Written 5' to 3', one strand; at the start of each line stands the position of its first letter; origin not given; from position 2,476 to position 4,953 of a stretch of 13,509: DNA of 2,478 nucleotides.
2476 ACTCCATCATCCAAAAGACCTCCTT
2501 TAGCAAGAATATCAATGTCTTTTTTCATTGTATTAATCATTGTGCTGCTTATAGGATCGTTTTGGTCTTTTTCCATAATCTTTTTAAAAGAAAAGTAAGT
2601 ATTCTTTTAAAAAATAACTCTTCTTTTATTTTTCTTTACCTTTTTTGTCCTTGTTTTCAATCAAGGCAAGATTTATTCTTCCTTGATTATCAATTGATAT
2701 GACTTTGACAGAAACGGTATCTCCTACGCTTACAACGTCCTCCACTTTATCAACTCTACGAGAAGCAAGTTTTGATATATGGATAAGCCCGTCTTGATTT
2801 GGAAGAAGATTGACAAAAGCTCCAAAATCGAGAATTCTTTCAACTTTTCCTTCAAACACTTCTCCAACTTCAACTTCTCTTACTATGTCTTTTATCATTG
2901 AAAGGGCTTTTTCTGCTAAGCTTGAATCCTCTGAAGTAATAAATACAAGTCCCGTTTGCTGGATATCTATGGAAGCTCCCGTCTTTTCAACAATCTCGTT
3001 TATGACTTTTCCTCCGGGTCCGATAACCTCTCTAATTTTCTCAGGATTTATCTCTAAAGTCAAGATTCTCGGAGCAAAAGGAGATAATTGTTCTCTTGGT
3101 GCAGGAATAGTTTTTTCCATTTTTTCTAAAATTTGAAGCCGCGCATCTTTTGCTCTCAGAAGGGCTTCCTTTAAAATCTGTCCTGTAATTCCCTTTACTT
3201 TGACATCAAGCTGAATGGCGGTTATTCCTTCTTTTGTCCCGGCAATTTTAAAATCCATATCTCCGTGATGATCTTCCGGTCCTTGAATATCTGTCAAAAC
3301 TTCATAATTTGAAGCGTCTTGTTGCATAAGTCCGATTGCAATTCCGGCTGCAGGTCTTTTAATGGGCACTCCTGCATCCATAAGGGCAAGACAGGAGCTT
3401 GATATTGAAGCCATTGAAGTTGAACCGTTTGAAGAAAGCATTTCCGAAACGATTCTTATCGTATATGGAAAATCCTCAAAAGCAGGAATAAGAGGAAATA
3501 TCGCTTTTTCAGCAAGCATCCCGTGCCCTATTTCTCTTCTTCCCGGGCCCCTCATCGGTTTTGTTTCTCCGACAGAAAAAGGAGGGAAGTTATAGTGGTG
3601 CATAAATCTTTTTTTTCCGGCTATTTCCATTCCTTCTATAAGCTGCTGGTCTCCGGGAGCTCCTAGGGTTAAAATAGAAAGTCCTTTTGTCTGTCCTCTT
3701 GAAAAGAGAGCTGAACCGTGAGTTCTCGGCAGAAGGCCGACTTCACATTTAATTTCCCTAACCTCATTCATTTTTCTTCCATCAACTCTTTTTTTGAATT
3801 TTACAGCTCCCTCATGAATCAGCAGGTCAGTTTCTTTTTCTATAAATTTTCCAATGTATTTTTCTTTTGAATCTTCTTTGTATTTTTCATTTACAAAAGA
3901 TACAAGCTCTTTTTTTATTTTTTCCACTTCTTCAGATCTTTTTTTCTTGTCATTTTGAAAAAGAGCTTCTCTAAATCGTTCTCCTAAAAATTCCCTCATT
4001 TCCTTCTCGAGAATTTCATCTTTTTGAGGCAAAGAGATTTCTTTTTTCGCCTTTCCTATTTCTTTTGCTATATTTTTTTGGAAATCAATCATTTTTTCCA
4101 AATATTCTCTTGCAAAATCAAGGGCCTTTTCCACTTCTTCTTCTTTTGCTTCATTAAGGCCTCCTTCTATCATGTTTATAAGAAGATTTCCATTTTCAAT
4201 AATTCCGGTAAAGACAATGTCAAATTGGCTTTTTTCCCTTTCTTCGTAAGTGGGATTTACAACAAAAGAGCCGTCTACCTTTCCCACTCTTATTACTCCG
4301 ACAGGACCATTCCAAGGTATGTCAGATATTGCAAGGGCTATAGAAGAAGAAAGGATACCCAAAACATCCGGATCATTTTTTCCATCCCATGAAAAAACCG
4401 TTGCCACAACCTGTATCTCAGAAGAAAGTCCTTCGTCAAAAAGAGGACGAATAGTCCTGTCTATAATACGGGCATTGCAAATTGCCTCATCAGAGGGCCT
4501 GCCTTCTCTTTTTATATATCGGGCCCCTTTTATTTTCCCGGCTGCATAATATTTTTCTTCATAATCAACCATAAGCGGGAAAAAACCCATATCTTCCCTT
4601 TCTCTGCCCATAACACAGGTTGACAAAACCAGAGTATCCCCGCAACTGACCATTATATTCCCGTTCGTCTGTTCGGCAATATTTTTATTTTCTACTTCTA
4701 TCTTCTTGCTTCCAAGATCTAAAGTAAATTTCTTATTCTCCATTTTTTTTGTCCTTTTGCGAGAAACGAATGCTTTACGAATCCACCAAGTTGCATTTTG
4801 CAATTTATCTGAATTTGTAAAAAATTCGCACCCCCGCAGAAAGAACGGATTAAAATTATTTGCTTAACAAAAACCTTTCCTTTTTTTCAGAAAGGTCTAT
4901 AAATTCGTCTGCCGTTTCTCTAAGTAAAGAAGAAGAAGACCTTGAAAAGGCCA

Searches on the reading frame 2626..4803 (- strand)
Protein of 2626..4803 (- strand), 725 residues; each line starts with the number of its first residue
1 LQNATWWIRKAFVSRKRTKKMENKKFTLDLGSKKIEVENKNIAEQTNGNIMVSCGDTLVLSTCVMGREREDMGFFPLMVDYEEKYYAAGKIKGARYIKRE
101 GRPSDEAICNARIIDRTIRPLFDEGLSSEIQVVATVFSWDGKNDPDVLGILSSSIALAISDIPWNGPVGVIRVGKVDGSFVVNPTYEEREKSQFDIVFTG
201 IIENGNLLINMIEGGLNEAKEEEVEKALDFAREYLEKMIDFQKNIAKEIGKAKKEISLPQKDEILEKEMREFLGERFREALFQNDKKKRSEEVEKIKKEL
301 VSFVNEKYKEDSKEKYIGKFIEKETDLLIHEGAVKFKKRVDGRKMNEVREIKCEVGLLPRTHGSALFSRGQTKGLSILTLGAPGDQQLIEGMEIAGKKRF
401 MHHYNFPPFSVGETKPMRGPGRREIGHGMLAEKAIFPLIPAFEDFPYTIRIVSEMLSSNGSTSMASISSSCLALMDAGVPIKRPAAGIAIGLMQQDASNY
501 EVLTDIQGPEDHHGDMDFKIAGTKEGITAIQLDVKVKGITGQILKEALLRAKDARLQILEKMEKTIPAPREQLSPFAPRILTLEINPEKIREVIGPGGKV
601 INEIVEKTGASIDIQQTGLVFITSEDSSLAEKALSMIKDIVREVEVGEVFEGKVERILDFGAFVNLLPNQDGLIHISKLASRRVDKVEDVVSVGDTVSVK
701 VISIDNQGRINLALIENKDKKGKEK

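Call 4: search_protein_families(library=pfam, proteins=[window:2626-4803:-], max_evalue=0.01)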
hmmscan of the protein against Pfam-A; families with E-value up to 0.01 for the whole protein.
window:2626-4803:- (725 aa): 6 families
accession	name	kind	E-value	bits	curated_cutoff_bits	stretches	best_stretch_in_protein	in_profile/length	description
PF01138.27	RNase_PH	-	3.8e-52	176.6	25.5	2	347-480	1-130/130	3' exoribonuclease family, domain 1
PF00575.29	S1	-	4.2e-19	69.1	22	1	644-713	2-72/74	S1 RNA binding domain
PF03725.20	RNase_PH_C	-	1.1e-18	67.4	20.8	2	166-233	1-66/67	3' exoribonuclease family, domain 2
PF00013.35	KH_1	-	2.7e-10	40.3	21.5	1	581-638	2-65/66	KH domain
PF03726.19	PNPase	-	0.00045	21.1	24.6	1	265-344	2-81/81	Polyribonucleotide nucleotidyltransferase, RNA binding domain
PF22675.2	KH-I_KHDC4-BBP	-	0.0011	19.2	30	1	591-628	9-46/76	KHDC4/BBP-like, KH-domain type I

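Call 5: search_protein_families(library=ncbifam, proteins=[window:2626-4803:-], max_evalue=0.01)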
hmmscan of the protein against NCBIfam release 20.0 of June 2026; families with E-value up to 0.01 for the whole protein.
window:2626-4803:- (725 aa): 41 families (the best 25 are shown)
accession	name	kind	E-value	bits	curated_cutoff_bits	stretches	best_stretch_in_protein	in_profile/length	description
TIGR03591.1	polynuc_phos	equivalog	2.8e-274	911.8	525.05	1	30-713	2-685/689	polyribonucleotide nucleotidyltransferase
NF008805.1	PRK11824.1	equivalog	3.7e-274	911.3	471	1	27-714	3-680/683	polyribonucleotide nucleotidyltransferase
TIGR02696.1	pppGpp_PNP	exception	3.8e-194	647.1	1106.75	1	29-713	13-719/720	guanosine pentaphosphate synthetase I/polyribonucleotide nucleotidyltransferase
TIGR02065.1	ECX1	equivalog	7.2e-36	123.6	318.7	2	337-560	7-220/230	exosome complex exonuclease Rrp41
NF005208.0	PRK06676.1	equivalog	4.3e-21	75.3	368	1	638-721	270-354/391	30S ribosomal protein S1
NF006363.0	PRK08582.1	equivalog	3.4e-20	72.6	171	1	644-724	3-83/140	S1 domain-containing RNA-binding protein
NF000907.0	PRK00087.1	equivalog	6.4e-20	70.9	624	1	640-720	557-638/671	bifunctional 4-hydroxy-3-methylbut-2-enyl diphosphate reductase/30S ribosomal protein S1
NF005973.0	PRK08059.1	equivalog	5.6e-19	68.4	148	1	642-720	3-82/123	S1 domain-containing post-transcriptional regulator GSP13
NF010379.0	PRK13806.1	equivalog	8.6e-19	67.5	648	1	621-708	177-264/491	30S ribosomal protein S1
NF040579.1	S1_dom_CvfD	subfamily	9.7e-18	64.5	117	1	645-721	2-79/113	CvfD/Ygs/GSP13 family RNA-binding post-transcriptional regulator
NF004952.0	PRK06299.1-2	equivalog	3.4e-17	62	524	1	624-714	196-286/580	30S ribosomal protein S1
NF005911.0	PRK07899.1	equivalog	6.1e-16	58.2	691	1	638-720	285-368/486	30S ribosomal protein S1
NF004473.0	PRK05807.1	equivalog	5.6e-15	55.9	178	1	644-721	3-79/136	S1 domain-containing RNA-binding protein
NF004955.0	PRK06299.1-5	equivalog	6.1e-14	51.1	878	1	628-713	180-265/566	30S ribosomal protein S1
NF040578.1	S1_dom_Ygs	exception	6.3e-14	52.2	175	1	644-724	5-85/122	S1 domain-containing post-transcriptional regulator Ygs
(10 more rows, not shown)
